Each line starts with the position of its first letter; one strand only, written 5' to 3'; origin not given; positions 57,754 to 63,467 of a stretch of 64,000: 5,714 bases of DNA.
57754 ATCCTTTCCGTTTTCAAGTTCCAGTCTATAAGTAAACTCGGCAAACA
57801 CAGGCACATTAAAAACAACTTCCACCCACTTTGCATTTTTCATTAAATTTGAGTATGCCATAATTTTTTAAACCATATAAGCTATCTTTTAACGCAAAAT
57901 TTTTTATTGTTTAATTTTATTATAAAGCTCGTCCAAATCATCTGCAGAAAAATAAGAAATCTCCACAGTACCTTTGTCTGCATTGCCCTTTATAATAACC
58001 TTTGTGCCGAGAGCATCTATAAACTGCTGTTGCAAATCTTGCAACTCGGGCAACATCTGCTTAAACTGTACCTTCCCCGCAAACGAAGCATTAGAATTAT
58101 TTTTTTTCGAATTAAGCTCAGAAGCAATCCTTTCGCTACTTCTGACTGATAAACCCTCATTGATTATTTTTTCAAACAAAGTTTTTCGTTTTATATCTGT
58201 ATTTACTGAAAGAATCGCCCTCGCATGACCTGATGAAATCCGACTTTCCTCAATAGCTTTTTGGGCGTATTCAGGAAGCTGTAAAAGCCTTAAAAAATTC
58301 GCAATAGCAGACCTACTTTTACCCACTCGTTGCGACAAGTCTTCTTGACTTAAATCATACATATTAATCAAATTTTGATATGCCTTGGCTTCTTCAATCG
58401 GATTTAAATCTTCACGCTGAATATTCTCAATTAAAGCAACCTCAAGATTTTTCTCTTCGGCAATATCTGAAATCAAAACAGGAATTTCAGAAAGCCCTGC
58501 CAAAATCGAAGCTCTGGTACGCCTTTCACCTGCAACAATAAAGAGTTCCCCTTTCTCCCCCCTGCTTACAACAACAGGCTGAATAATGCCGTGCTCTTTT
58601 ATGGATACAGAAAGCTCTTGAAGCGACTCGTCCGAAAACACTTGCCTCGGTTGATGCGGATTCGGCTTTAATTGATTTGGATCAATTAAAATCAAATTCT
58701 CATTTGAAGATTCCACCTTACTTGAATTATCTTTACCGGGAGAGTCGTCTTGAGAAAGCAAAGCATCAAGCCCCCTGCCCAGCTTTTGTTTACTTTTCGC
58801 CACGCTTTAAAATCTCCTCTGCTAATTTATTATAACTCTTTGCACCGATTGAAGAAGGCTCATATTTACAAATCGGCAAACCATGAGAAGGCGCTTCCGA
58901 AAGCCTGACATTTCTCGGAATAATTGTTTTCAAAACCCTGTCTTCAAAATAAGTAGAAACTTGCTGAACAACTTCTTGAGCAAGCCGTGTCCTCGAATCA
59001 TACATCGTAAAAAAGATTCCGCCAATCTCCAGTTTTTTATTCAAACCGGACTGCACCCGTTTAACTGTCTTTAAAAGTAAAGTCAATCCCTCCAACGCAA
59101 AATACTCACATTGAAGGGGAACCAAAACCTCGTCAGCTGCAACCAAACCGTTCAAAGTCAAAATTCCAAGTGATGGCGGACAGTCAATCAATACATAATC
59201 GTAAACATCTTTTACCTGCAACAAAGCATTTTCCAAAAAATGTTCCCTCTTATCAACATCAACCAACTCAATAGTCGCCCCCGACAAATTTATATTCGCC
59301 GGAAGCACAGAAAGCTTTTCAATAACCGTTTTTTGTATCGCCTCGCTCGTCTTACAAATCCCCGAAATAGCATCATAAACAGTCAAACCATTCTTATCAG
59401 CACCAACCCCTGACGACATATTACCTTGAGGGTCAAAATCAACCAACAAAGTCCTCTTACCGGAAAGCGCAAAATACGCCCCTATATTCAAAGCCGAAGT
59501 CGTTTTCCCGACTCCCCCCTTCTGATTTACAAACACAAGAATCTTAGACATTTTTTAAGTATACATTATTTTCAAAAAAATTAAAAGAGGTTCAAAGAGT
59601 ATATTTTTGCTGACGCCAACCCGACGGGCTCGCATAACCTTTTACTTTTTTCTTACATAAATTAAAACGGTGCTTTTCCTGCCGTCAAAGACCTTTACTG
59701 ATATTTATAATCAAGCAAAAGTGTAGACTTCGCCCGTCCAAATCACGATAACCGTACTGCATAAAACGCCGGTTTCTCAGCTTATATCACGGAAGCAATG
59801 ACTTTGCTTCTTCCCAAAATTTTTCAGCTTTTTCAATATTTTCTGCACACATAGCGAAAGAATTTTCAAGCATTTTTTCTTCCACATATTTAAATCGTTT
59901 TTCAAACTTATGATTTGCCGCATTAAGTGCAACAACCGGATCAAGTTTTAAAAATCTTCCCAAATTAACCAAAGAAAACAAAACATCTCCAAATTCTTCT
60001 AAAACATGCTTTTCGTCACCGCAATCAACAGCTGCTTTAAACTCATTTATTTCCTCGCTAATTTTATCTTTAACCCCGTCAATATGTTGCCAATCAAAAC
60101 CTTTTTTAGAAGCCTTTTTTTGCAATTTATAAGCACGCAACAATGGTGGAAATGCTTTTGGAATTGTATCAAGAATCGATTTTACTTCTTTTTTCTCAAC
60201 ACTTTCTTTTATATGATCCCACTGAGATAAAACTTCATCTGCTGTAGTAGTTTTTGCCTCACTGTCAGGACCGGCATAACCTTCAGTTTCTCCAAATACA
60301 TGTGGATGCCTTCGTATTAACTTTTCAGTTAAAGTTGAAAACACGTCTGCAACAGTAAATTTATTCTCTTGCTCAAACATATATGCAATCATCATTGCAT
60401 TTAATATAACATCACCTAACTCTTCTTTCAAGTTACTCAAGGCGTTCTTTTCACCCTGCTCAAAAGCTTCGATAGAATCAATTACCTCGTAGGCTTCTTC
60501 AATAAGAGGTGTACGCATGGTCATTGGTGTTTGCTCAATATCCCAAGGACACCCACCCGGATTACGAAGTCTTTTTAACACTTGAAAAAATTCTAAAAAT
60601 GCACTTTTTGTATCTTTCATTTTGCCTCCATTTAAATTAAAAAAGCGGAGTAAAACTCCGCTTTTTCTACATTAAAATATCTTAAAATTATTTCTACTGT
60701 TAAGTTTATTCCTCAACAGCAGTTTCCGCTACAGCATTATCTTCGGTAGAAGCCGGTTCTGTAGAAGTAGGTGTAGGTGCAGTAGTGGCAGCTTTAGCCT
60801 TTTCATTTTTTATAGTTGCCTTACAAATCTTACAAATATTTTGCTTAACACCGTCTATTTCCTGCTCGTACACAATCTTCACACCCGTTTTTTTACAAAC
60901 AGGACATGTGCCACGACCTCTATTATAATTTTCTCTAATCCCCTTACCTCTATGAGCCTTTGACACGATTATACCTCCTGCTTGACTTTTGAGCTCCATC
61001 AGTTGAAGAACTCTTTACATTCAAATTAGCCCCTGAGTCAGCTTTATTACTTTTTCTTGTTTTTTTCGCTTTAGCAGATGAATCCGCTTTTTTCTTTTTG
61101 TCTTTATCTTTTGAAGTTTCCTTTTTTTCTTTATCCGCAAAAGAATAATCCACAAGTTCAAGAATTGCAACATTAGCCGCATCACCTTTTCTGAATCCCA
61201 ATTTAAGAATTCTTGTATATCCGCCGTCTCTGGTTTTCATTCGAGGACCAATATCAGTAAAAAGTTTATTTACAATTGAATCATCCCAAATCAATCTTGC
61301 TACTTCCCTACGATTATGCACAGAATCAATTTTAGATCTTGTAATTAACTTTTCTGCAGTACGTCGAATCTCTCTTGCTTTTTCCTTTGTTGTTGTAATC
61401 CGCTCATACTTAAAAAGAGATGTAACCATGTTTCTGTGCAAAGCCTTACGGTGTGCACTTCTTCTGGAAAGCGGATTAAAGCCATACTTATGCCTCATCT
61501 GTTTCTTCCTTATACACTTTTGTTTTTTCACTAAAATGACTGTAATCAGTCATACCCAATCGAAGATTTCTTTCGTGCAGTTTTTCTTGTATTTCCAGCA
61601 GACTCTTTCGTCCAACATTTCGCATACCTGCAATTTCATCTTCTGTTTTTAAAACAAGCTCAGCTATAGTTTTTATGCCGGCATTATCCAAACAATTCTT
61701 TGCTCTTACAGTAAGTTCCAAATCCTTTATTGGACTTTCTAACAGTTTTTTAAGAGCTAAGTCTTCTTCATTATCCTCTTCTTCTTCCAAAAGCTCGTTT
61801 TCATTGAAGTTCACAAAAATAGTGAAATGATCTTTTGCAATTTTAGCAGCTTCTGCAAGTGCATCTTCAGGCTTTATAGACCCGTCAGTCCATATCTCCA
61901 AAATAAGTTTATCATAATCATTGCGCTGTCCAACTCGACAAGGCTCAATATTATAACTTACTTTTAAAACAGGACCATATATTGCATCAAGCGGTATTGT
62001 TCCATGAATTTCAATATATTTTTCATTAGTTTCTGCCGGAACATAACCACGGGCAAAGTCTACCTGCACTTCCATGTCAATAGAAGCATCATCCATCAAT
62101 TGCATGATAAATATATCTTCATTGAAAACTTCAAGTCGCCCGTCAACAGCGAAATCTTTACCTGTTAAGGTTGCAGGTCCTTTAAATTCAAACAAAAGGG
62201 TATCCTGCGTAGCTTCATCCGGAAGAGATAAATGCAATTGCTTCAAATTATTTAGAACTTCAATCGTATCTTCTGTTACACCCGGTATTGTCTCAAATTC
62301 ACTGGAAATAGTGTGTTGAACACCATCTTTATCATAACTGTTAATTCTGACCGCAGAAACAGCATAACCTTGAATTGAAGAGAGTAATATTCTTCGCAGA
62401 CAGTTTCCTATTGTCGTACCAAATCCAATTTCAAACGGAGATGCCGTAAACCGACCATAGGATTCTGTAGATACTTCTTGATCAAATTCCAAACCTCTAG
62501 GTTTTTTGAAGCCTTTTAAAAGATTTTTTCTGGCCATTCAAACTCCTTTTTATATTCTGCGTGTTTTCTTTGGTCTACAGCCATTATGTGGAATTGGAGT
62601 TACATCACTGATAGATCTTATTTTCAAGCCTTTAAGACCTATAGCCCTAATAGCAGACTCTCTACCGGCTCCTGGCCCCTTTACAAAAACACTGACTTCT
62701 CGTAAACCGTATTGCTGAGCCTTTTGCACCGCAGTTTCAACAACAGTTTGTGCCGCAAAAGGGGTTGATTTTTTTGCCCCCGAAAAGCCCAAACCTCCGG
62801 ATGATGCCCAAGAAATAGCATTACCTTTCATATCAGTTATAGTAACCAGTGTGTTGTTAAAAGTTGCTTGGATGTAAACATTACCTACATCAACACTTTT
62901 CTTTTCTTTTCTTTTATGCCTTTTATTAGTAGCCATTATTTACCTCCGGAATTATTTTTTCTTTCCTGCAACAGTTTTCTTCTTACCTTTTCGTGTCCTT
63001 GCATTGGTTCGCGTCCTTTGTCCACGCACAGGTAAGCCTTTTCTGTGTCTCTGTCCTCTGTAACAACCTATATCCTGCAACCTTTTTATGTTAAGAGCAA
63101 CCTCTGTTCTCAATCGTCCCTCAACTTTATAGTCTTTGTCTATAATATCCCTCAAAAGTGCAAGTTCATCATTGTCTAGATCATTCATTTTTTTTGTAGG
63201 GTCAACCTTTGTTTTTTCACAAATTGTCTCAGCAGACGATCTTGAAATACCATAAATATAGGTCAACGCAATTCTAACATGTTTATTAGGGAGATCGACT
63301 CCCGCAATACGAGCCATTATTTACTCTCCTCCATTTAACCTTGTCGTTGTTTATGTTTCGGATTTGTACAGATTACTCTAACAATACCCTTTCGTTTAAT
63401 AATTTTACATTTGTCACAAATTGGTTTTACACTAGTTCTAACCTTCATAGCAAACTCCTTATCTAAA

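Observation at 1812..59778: Dispersed family of 12 modular folded non-coding elements with an invariant core and compensatory stems (family A)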

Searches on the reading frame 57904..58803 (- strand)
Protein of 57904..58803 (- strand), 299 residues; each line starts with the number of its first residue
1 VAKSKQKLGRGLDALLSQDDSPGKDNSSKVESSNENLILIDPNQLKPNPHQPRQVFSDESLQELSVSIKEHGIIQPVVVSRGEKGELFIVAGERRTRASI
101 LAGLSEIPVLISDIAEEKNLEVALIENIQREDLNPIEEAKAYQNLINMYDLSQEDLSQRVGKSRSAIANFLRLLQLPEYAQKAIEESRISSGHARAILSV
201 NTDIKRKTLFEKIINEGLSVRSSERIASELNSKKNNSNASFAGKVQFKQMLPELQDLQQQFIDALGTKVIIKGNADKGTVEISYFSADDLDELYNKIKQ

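Call 77: search_protein_families(library=pfam, proteins=[window:57904-58803:-], max_evalue=0.0001)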
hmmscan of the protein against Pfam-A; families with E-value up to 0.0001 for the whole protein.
window:57904-58803:- (299 aa): 3 families
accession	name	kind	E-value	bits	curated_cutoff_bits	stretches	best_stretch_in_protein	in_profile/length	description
PF17762.8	HTH_ParB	-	3.7e-37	127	22.6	1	131-231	1-101/102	ParB HTH domain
PF02195.25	ParB_N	-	1.5e-29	102.4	26.3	1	37-129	3-95/95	ParB N-terminal domain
PF23552.2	ParB_C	-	1.5e-10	40.8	23.8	1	252-298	3-50/50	ParB dimerisation domain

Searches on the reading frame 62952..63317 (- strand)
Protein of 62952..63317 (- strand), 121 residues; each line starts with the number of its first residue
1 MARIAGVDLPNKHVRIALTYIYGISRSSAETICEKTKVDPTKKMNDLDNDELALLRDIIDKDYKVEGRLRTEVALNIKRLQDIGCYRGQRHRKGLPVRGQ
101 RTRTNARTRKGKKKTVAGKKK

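Call 71: find_encoding_contigs(protein=window:62952-63317:-, flank=10000, max_places=10)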
Protein window:62952-63317:- (121 aa): 1 contig read that carries it; 1 place shown.
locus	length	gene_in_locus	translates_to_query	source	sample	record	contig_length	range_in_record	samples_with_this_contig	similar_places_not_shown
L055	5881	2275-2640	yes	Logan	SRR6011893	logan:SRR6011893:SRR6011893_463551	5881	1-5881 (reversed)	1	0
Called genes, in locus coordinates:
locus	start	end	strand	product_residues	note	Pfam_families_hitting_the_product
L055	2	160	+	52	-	?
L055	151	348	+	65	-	PF00327:Ribosomal_L30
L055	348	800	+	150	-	PF00828:Ribosomal_L27A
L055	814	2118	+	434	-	PF00344:SecY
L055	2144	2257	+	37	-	PF00444:Ribosomal_L36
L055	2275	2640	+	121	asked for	PF00416:Ribosomal_S13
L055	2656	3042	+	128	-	PF00411:Ribosomal_S11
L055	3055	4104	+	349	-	PF01193:RNA_pol_L, PF01000:RNA_pol_A_bac, PF03118:RNA_pol_A_CTD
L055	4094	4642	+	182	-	PF01196:Ribosomal_L17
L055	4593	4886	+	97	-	PF27208:TP_0214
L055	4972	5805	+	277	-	PF03819:MazG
